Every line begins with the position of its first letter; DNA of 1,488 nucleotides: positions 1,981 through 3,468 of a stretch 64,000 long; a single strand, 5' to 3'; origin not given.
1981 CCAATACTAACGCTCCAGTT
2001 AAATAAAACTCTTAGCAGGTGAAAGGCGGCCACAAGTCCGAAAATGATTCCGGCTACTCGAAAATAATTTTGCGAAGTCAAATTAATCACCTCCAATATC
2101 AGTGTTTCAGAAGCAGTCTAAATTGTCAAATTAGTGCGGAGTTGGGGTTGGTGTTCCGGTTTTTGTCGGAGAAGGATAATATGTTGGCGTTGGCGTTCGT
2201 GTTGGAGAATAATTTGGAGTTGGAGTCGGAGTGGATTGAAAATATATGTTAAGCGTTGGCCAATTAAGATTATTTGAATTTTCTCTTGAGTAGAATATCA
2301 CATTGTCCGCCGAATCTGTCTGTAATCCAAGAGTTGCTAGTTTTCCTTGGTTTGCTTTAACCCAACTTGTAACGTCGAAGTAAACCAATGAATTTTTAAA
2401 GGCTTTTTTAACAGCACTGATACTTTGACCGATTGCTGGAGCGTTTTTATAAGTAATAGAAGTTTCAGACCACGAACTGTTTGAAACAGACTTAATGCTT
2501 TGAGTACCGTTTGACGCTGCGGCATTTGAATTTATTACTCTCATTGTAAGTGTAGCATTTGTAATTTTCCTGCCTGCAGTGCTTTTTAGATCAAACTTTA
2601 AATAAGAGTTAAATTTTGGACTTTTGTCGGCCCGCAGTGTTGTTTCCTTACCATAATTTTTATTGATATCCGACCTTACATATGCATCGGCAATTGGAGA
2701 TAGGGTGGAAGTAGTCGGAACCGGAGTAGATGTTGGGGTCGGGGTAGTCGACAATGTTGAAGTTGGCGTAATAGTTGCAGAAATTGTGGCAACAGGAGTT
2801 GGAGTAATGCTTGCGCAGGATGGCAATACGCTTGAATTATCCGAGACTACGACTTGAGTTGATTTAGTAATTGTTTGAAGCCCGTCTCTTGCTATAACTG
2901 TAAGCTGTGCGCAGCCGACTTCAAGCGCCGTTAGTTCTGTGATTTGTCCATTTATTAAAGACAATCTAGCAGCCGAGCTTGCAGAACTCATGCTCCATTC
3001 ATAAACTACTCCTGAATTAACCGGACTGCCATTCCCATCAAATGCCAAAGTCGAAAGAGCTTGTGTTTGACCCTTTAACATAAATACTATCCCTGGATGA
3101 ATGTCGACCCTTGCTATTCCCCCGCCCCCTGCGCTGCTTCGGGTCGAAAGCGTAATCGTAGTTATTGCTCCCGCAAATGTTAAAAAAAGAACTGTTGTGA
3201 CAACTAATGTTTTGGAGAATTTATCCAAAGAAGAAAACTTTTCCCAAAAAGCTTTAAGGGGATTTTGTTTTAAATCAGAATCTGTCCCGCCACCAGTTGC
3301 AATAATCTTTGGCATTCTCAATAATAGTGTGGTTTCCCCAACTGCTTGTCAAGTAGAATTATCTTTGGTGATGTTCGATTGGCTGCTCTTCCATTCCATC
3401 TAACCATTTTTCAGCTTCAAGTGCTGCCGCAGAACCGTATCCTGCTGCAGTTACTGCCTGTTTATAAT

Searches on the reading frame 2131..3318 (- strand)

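Call 100: search_protein_families(library=pfam, proteins=[window:2131-3318:-], max_evalue=0.001)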
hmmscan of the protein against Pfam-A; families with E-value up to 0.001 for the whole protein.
window:2131-3318:- (395 aa): 1 family
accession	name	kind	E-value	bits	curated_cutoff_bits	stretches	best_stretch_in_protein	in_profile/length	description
PF24517.2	CBM96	-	1.1e-30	107.1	26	1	203-350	2-156/164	Carbohydrate-binding module family 96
